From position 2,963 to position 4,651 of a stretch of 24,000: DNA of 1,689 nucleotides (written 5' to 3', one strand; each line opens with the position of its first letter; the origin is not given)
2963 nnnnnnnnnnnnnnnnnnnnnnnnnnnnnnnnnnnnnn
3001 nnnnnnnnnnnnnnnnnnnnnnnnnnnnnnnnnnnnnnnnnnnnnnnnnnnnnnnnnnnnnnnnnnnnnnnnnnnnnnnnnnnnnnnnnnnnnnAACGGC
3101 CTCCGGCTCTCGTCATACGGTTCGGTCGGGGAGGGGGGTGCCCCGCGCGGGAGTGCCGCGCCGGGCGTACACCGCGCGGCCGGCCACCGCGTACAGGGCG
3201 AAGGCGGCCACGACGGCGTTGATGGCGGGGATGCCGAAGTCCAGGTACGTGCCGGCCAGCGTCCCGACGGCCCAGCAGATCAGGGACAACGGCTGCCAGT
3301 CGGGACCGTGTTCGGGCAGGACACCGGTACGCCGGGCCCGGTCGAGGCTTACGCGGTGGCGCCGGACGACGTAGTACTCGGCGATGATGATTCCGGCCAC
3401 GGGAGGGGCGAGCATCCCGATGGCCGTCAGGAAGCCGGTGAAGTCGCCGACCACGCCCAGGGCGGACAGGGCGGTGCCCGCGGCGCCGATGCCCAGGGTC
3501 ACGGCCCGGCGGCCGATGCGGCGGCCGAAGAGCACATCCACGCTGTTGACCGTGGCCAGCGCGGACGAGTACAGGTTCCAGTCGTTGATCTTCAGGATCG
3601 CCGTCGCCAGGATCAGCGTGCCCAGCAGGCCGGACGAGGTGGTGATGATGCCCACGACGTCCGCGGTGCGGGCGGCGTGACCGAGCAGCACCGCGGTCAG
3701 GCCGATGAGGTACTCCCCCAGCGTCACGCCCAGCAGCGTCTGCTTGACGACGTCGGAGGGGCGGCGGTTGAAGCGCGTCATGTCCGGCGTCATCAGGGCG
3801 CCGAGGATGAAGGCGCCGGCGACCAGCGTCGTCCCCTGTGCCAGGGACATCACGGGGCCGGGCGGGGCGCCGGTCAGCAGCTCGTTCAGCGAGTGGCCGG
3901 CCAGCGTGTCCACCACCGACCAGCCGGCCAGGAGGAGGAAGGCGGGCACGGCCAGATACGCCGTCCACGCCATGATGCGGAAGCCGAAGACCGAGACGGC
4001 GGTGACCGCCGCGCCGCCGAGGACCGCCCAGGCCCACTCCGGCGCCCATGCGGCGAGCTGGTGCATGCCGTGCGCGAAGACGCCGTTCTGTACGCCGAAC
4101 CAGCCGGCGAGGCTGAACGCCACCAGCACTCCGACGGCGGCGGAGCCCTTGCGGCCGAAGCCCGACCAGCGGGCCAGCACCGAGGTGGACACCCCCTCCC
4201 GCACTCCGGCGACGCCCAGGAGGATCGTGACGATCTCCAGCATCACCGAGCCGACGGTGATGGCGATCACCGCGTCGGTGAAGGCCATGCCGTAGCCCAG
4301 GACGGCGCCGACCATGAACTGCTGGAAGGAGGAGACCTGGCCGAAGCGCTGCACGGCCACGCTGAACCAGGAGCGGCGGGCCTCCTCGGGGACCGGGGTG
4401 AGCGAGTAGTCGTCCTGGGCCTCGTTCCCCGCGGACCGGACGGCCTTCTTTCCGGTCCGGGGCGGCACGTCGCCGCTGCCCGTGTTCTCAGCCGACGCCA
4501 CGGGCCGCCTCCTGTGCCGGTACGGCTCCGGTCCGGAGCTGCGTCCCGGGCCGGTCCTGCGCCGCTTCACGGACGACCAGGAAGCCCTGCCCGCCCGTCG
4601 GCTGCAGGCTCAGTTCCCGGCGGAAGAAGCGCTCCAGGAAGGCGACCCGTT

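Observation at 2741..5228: Orphan cyclodipeptide synthase translationally coupled to an NCS1 permease and a rhodanese, with no canonical DKP-tailoring enzyme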

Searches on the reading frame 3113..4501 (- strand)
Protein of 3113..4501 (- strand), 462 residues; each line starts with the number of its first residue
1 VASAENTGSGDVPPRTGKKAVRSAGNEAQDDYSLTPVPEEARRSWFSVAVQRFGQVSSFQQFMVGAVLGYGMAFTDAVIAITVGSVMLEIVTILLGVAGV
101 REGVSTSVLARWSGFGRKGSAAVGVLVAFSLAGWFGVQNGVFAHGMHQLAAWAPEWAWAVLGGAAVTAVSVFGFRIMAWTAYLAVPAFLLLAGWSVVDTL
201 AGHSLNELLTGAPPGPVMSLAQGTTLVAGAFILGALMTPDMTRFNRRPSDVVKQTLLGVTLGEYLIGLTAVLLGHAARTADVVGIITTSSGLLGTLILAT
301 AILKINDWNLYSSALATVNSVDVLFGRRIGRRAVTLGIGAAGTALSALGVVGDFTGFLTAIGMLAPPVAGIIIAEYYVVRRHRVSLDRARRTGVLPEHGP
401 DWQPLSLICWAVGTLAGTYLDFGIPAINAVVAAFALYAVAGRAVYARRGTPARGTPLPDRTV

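Call 5: search_protein_families(library=pfam, proteins=[window:3113-4501:-])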
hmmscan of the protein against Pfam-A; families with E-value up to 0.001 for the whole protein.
window:3113-4501:- (462 aa): 1 family
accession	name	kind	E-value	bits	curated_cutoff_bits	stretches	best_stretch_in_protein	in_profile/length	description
PF02133.21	Transp_cyt_pur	-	3.7e-25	89.1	23.5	1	36-420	1-416/440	Permease for cytosine/purines, uracil, thiamine, allantoin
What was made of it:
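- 3113..4501 (-): NCS1-family permease of a CDPS-linked clade. The proposed substrate is the DKP, probably in its disulfide form. PF02133 (call 5).
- Checked: NCS1: 4501..3113, PF02133 E 4e-25 (call 5).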

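Call 6: search_protein_families(library=ncbifam, proteins=[window:3113-4501:-])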
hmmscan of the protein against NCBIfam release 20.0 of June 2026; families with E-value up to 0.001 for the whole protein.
window:3113-4501:- (462 aa): 5 families
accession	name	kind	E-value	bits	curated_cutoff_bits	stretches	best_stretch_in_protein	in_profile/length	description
NF008241.0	PRK11017.1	equivalog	3.9e-54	184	326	1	28-443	3-402/416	cytosine permease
TIGR00800.1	ncs1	subfamily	3.2e-28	98.6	353.1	1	33-392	3-401/447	NCS1 family nucleobase:cation symporter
TIGR02358.1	thia_cytX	hypoth_equivalog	2.4e-22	79.7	309.85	1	54-422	9-358/386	putative hydroxymethylpyrimidine transporter CytX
NF008476.1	PRK11375.1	equivalog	5.3e-11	41.9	620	2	356-388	371-403/467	allantoin permease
NF047713.1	AllantTportGProt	equivalog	2.6e-09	36.4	800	1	54-196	38-179/471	allantoin transporter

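Call 46: find_homologous_proteins(query=window:3113-4501:-)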
Query window:3113-4501:- (462 aa): 1114 proteins with E <= 0.001 among 8000 candidates; the best 120 are listed.
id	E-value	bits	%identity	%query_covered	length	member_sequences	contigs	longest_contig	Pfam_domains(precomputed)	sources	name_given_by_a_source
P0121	2.0e-265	899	90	100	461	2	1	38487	PF02133.22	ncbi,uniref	ncbi:purine-cytosine permease family protein [Streptomyces sp. NPDC059788]|uniref:purine-cytosine pe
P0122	3.5e-241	819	85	100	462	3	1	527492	PF02133.22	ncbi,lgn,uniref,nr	ncbi:purine-cytosine permease family protein [Streptomyces roseolilacinus]|uniref:Cytosine permease 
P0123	7.7e-239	811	85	97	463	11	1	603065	PF02133.22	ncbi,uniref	ncbi:purine-cytosine permease family protein [Streptomyces calvus]|uniref:purine-cytosine permease f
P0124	1.0e-234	798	82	100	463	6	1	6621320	PF02133.22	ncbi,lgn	ncbi:Cytosine permease [Streptomyces sp. SudanB25_2051]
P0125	1.4e-234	797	82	99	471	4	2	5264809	PF02133.22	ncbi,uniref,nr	ncbi:purine-cytosine permease family protein [Streptomyces sudanensis]|uniref:purine-cytosine permea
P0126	4.8e-234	795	84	95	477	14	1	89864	PF02133.22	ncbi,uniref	ncbi:cytosine permease [Streptomyces fradiae]|uniref:purine-cytosine permease family protein n=1 Tax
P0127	9.5e-234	794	83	97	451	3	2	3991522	PF02133.22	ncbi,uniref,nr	ncbi:cytosine permease [Streptomyces somaliensis DSM 40738]|uniref:Cytosine permease n=1 Tax=Strepto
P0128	6.0e-230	782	81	100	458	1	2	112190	PF02133.22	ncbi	ncbi:purine-cytosine permease family protein [Streptomyces sp. NPDC003006]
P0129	1.8e-226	771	79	100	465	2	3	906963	PF02133.22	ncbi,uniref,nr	ncbi:cytosine permease [Streptomyces chumphonensis]|uniref:Cytosine permease n=1 Tax=Streptomyces ch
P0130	4.1e-224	763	83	92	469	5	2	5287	PF02133.22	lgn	-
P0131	1.0e-222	758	83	92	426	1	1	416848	PF02133.22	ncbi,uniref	ncbi:purine-cytosine permease family protein [Streptomyces sp. NPDC008313]|uniref:purine-cytosine pe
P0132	1.9e-215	734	77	95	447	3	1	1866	PF02133.22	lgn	-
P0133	2.2e-215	734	76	95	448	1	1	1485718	PF02133.22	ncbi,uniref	ncbi:purine-cytosine permease family protein [Streptomyces sp. NPDC018031]|uniref:purine-cytosine pe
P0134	2.4e-215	734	76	94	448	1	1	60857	PF02133.22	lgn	-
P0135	3.5e-210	717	78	92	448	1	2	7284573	PF02133.22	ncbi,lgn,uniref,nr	ncbi:cytosine permease [Streptomyces pactum]|uniref:Cytosine permease n=1 Tax=Streptomyces pactum Ta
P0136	3.4e-208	710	74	94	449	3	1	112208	PF02133.22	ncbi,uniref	ncbi:purine-cytosine permease family protein [Streptomyces sp. 796.1]|uniref:purine-cytosine permeas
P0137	4.7e-208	710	74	94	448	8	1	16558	PF02133.22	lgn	-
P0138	2.6e-207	707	74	94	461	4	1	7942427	PF02133.22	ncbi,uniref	ncbi:purine-cytosine permease family protein [Streptomyces sp. P1-3]|uniref:purine-cytosine permease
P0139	6.0e-207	706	74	94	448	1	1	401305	PF02133.22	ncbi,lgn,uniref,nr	ncbi:purine-cytosine permease family protein [Streptomyces zagrosensis]|uniref:Cytosine permease n=1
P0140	1.9e-204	698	77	90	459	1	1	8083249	PF02133.22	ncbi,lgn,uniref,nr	ncbi:cytosine permease [Streptomyces armeniacus]|uniref:Cytosine permease n=1 Tax=Streptomyces armen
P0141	1.6e-203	695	71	98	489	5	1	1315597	PF02133.22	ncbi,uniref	ncbi:purine-cytosine permease family protein [Streptomyces sp. NPDC017941]|uniref:purine-cytosine pe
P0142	8.1e-198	676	74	91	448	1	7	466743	PF02133.22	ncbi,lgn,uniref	ncbi:purine-cytosine permease family protein [Streptomyces sp. NPDC003023]|uniref:purine-cytosine pe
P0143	5.0e-195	667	73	90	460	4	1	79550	PF02133.22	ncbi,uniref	ncbi:cytosine permease [Streptomyces sp. NPDC046887]|uniref:purine-cytosine permease family protein 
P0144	8.6e-193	660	72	91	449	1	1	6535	PF02133.22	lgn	-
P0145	1.0e-192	659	72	94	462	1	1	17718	PF02133.22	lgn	-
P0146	1.9e-187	642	70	93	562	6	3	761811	PF02133.22,PF00581.26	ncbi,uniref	ncbi:cytosine permease [Amycolatopsis samaneae]|uniref:Cytosine permease n=1 Tax=Amycolatopsis saman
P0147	1.5e-186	639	68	94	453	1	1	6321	PF02133.22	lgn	-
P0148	1.4e-185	636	69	94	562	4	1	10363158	PF02133.22,PF00581.26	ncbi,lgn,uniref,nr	ncbi:cytosine permease [Amycolatopsis sp. CA-230715]|uniref:cytosine permease n=1 Tax=Amycolatopsis 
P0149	1.9e-182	625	70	91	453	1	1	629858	PF02133.22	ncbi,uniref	ncbi:cytosine permease [Pilimelia columellifera]|uniref:Cytosine permease n=1 Tax=Pilimelia columell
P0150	2.6e-182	625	68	92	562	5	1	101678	PF02133.22,PF00581.26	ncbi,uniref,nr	ncbi:cytosine permease [Amycolatopsis panacis]|uniref:Cytosine permease n=2 Tax=Amycolatopsis panaci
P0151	1.0e-181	623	74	83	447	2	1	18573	PF02133.22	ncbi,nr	ncbi:cytosine permease [Actinomadura sp. KC06]|nr:cytosine permease [Actinomadura sp. KC06]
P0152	1.0e-181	623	71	85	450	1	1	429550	PF02133.22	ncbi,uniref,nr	ncbi:cytosine permease [Pilimelia anulata]|uniref:Cytosine permease n=1 Tax=Pilimelia anulata TaxID=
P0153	1.8e-181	622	69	89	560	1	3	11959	PF02133.22,PF00581.26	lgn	-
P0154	4.1e-180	618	68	89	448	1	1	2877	PF02133.22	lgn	-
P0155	6.8e-179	614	68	92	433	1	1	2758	PF02133.22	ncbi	-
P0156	8.9e-179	613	70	92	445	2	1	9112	PF02133.22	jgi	jgi:cytosine permease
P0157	1.6e-178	613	68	93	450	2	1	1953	PF02133.22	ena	-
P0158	1.1e-177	610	67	94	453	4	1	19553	PF02133.22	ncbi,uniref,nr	ncbi:cytosine permease [Actinomadura geliboluensis]|uniref:Cytosine permease n=1 Tax=Actinomadura ge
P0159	1.5e-177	609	68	92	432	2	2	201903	PF02133.22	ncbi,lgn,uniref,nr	ncbi:cytosine permease [Kibdelosporangium persicum]|uniref:Permease for cytosine/purines uracil thia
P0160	1.8e-177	609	68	92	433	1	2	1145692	PF02133.22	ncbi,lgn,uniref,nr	ncbi:purine-cytosine permease family protein [Lentzea flaviverrucosa]|uniref:Cytosine permease n=1 T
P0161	2.0e-177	609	68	92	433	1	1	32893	PF02133.22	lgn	-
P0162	2.2e-177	609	67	93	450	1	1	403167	PF02133.22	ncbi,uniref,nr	ncbi:cytosine permease [Pilimelia terevasa]|uniref:Cytosine permease n=1 Tax=Pilimelia terevasa TaxI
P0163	7.3e-177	607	67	92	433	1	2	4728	PF02133.22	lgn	-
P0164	9.4e-177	607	68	92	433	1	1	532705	PF02133.22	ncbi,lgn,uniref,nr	ncbi:purine-cytosine permease family protein [Lentzea californiensis]|uniref:purine-cytosine permeas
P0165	2.7e-176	605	63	98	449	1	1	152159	PF02133.22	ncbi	ncbi:purine-cytosine permease family protein [Actinokineospora sp. NPDC004072]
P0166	3.8e-176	605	68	91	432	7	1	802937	PF02133.22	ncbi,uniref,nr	ncbi:cytosine permease [Lentzea sp. CC55]|uniref:purine-cytosine permease family protein n=1 Tax=Len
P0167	6.9e-176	604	69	90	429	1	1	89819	PF02133.22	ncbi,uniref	ncbi:cytosine permease [Actinosynnema sp. NPDC020468]|uniref:purine-cytosine permease family protein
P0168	3.8e-175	601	67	92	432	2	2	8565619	PF02133.22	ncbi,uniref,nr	ncbi:cytosine permease [Allokutzneria albata]|uniref:Cytosine permease n=1 Tax=Allokutzneria albata 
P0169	5.2e-175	601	67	92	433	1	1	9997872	PF02133.22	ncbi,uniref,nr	ncbi:allantoin permease [Lentzea guizhouensis]|uniref:Allantoin permease n=1 Tax=Lentzea guizhouensi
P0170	5.9e-175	601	67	90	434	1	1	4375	PF02133.22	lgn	-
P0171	1.5e-174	599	66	92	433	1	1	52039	PF02133.22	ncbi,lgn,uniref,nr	ncbi:cytosine permease [Lentzea sp.]|uniref:purine-cytosine permease family protein n=1 Tax=Lentzea 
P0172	4.1e-174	598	63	98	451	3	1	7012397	PF02133.22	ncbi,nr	ncbi:Cytosine permease [Actinokineospora sp. UTMC 2448]|nr:Cytosine permease [Actinokineospora sp. U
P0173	7.5e-174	597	66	92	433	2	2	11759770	PF02133.22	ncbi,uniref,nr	ncbi:purine-cytosine permease family protein [Kibdelosporangium phytohabitans]|uniref:Allantoin perm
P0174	1.1e-173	596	68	91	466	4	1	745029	PF02133.22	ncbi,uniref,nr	ncbi:purine-cytosine permease family protein [Actinomadura decatromicini]|uniref:purine-cytosine per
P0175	3.6e-173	595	66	92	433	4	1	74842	PF02133.22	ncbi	ncbi:purine-cytosine permease family protein [Lentzea sp. NPDC054927]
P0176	1.9e-172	592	66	92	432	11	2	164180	PF02133.22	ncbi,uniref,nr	ncbi:cytosine permease [Saccharothrix sp. NPDC042600]|uniref:purine-cytosine permease family protein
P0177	2.6e-172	592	66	94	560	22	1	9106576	PF02133.22,PF00581.26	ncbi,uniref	ncbi:cytosine permease [Amycolatopsis sp. A1MSW2902]|uniref:cytosine permease n=1 Tax=Amycolatopsis 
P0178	3.2e-172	592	66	92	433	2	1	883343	PF02133.22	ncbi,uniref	ncbi:cytosine permease [Actinosynnema sp. NPDC050436]|uniref:purine-cytosine permease family protein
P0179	3.7e-171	588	67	91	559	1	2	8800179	PF02133.22,PF00581.26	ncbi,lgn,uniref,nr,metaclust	ncbi:cytosine permease [Amycolatopsis sp. AA4]|uniref:cytosine permease n=1 Tax=Actinomycetes TaxID=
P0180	4.8e-171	588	65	95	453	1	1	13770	PF02133.22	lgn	-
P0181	1.1e-170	587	66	91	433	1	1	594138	PF02133.22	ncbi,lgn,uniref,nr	ncbi:cytosine permease [Actinosynnema sp. ALI-1.44]|uniref:purine-cytosine permease family protein n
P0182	2.0e-169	583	66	90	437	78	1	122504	PF02133.22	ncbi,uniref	ncbi:purine-cytosine permease family protein [Amycolatopsis japonica]|uniref:purine-cytosine permeas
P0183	2.9e-169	582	66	92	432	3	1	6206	PF02133.22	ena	-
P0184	6.5e-169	581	66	90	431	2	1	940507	PF02133.22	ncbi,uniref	ncbi:cytosine permease [Lentzea sp. NPDC042327]|uniref:purine-cytosine permease family protein n=1 T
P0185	9.1e-169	580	65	92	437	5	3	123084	PF02133.22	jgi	jgi:cytosine permease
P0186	2.5e-168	579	63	92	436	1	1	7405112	PF02133.22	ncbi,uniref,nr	ncbi:Cytosine/purine/uracil/thiamine/allantoin permease family protein [Alloactinosynnema sp. L-07]|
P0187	6.6e-168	577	63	93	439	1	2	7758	PF02133.22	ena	-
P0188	1.1e-166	573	65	89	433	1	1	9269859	PF02133.22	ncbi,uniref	ncbi:purine-cytosine permease family protein [Actinosynnema sp. CS-041913]|uniref:purine-cytosine pe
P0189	4.2e-166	572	68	89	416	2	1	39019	PF02133.22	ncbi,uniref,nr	ncbi:purine-cytosine permease family protein [Actinomadura darangshiensis]|uniref:purine-cytosine pe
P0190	3.1e-165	569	60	91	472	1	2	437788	PF02133.22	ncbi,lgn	ncbi:cytosine permease (plasmid) [Streptomycetaceae bacterium NBC_01309]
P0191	4.8e-165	568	63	92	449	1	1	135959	PF02133.22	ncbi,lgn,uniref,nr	ncbi:purine-cytosine permease family protein [Streptoalloteichus hindustanus]|uniref:Cytosine permea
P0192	1.2e-163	563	60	94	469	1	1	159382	PF02133.22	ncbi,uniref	ncbi:purine-cytosine permease family protein [Streptomyces sp. NPDC018031]|uniref:purine-cytosine pe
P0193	6.8e-163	561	61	91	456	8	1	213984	PF02133.22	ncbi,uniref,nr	ncbi:cytosine permease [Crossiella sp. SN42]|uniref:purine-cytosine permease family protein n=1 Tax=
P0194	5.2e-162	558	60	97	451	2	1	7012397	PF02133.22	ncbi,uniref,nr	ncbi:cytosine permease [Actinokineospora sp. UTMC 2448]|uniref:purine-cytosine permease family prote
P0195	1.8e-160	553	59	92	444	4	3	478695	PF02133.22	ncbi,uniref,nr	ncbi:cytosine permease [Streptomyces somaliensis]|uniref:purine-cytosine permease family protein n=1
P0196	5.8e-160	551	61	92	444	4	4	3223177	PF02133.22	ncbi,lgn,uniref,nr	ncbi:purine-cytosine permease family protein [Nonomuraea muscovyensis]|uniref:Cytosine permease n=1 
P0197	1.6e-159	550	57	98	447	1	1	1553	PF02133.22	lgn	-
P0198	8.1e-159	548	59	92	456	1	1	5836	PF02133.22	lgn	-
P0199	9.3e-159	547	60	92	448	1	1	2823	PF02133.22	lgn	-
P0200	3.0e-157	542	61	93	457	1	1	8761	PF02133.22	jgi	jgi:cytosine permease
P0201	3.0e-156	539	59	90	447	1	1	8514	PF02133.22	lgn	-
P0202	4.5e-156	538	61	91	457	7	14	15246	PF02133.22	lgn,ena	-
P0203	1.5e-155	537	59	95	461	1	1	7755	PF02133.22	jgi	jgi:cytosine permease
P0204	3.7e-155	535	62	91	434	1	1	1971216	PF02133.22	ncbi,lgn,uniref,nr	ncbi:purine-cytosine permease family protein [Pseudonocardia acaciae]|uniref:purine-cytosine permeas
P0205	1.1e-154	534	60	92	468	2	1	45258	PF02133.22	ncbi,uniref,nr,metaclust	ncbi:purine-cytosine permease family protein [Actinomadura kijaniata]|uniref:purine-cytosine permeas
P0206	3.2e-154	532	60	91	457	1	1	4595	PF02133.22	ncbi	ncbi:MAG TPA: cytosine permease [Actinopolymorphaceae bacterium]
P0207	2.9e-152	526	58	93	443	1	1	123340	PF02133.22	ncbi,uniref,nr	ncbi:purine-cytosine permease family protein [Amycolatopsis jejuensis]|uniref:purine-cytosine permea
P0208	7.6e-152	525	58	89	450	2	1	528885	PF02133.22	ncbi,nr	ncbi:purine-cytosine permease family protein [Herbihabitans rhizosphaerae]|nr:cytosine permease [Her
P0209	1.1e-151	524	55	94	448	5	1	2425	PF02133.22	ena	-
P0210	1.3e-151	524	55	95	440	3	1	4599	PF02133.22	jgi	jgi:cytosine permease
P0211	2.6e-151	523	57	93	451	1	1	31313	PF02133.22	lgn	-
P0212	2.8e-151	523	54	96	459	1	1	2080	PF02133.22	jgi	jgi:cytosine permease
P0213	3.1e-151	523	58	93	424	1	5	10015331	PF02133.22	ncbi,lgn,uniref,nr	ncbi:cytosine permease [Kutzneria viridogrisea]|uniref:Cytosine permease n=2 Tax=Kutzneria TaxID=433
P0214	4.0e-151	522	58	90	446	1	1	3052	PF02133.22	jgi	jgi:cytosine permease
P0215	3.9e-150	519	55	95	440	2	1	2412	PF02133.22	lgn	-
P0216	1.4e-149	517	56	94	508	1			PF02133.22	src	-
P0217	1.4e-149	517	54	95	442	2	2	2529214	PF02133.22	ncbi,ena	-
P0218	2.6e-149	516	56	91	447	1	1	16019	PF02133.22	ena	-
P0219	5.1e-149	515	58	92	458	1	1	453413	PF02133.22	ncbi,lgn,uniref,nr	ncbi:purine-cytosine permease family protein [Sciscionella marina]|uniref:purine-cytosine permease f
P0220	7.4e-149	515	55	91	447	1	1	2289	PF02133.22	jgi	jgi:cytosine permease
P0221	1.3e-148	514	54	92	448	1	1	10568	PF02133.22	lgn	-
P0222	2.1e-148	513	57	90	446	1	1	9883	PF02133.22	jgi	jgi:cytosine permease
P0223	5.9e-148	512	58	90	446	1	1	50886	PF02133.22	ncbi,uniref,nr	ncbi:purine-cytosine permease family protein [Pseudonocardia nigra]|uniref:purine-cytosine permease 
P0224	7.1e-148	511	55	90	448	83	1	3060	PF02133.22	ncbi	-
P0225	9.6e-148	511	54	92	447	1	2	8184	PF02133.22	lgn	-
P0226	1.3e-147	511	54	92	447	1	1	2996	PF02133.22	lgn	-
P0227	3.0e-147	509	56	95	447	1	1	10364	PF02133.22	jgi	jgi:cytosine permease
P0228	3.3e-147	509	55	91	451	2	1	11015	PF02133.22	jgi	jgi:cytosine permease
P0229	3.5e-147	509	57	89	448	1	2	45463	PF02133.22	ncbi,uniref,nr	ncbi:MAG: cytosine permease [Hydrogenibacillus schlegelii]|uniref:Cytosine permease n=1 Tax=Hydrogen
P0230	4.1e-147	509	57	89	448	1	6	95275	PF02133.22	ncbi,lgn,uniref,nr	ncbi:cytosine permease [Hydrogenibacillus schlegelii]|uniref:Allantoin permease n=1 Tax=Hydrogenibac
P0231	4.4e-147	509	55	92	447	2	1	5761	PF02133.22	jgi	-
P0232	7.3e-147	508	56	89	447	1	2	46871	PF02133.22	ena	-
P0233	7.9e-147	508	56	95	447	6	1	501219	PF02133.22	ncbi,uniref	ncbi:cytosine permease [Actinoallomurus oryzae]|uniref:Cytosine permease n=1 Tax=Actinoallomurus ory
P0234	9.3e-147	508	54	93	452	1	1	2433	PF02133.22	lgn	-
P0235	9.4e-147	508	56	92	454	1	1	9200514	PF02133.22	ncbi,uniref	ncbi:purine-cytosine permease family protein [Spirillospora sp. CA-294931]|uniref:purine-cytosine pe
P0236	1.3e-146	507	57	90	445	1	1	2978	PF02133.22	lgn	-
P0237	1.4e-146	507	54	94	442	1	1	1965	PF02133.22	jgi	jgi:cytosine permease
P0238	1.5e-146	507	56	93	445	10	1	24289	PF02133.22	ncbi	ncbi:cytosine permease [Nonomuraea maheshkhaliensis]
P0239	3.1e-146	506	54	91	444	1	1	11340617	PF02133.22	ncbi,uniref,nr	ncbi:cytosine permease [Ktedonosporobacter rubrisoli]|uniref:Cytosine permease n=1 Tax=Ktedonosporob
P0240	3.4e-146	506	57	90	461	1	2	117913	PF02133.22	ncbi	-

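Call 47: find_encoding_contigs(protein=P0195, flank=8000, max_places=1)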
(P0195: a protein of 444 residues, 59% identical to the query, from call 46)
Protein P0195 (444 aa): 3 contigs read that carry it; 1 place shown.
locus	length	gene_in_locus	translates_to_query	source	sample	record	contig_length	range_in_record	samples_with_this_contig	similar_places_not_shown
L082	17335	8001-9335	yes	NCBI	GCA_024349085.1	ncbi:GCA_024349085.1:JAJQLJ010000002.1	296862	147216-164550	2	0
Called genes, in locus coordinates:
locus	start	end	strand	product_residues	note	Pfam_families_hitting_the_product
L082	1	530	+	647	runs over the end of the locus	PF03068:PAD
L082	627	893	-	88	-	PF13443:HTH_26, PF01381:HTH_3 (weak), PF13560:HTH_31 (weak)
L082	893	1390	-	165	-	PF11188:DUF2975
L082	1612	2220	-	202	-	PF12844:HTH_19 (weak), PF13560:HTH_31, PF01381:HTH_3, PF13413:HTH_25 (weak), PF13443:HTH_26, PF07883:Cupin_2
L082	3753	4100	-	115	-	PF12840:HTH_20 (weak)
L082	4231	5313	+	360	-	PF00724:Oxidored_FMN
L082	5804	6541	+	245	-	PF00089:Trypsin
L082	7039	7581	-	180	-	PF13489:Methyltransf_23 (weak), PF05175:MTS (weak), PF13847:Methyltransf_31, PF08241:Methyltransf_11, PF08242:Methyltransf_12, PF13649:Methyltransf_25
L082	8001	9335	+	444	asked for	PF02133:Transp_cyt_pur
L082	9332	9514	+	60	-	PF05378:Hydant_A_N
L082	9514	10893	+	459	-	PF05378:Hydant_A_N, PF01968:Hydantoinase_A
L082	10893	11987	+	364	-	PF06032:S-Me-THD_N, PF20906:S-Me-THD_C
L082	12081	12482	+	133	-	PF02566:OsmC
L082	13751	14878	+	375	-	PF06032:S-Me-THD_N, PF20906:S-Me-THD_C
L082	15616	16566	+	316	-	PF13556:HTH_30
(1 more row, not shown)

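Call 48: find_encoding_contigs(protein=P0230, flank=8000, max_places=1)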
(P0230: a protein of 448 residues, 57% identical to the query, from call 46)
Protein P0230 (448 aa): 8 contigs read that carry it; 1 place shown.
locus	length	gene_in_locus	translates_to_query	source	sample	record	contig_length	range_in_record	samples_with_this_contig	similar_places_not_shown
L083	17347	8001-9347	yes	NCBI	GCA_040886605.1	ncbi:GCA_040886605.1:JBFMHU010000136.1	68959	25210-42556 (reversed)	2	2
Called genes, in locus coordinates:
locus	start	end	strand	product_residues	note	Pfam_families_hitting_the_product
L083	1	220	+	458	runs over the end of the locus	PF01425:Amidase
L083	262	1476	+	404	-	PF04389:Peptidase_M28, PF01546:Peptidase_M20, PF07687:M20_dimer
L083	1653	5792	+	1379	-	PF00395:SLH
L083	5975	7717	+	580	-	PF17853:GGDEF_2, PF13556:HTH_30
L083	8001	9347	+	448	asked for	PF02133:Transp_cyt_pur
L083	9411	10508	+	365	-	PF06032:S-Me-THD_N, PF20906:S-Me-THD_C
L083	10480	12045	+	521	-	PF01869:BcrAD_BadFG (weak), PF05378:Hydant_A_N, PF13941:MutL (faint), PF01968:Hydantoinase_A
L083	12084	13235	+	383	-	PF06032:S-Me-THD_N, PF20906:S-Me-THD_C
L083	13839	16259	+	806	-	PF07833:Cu_amine_oxidN1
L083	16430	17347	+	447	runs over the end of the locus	PF25917:BSH_RND (weak), PF25919:BSH_CusB (weak), PF25954:Beta-barrel_RND_2, PF25967:RND-MFP_C, PF25975:CzcB_C, PF25989:YknX_C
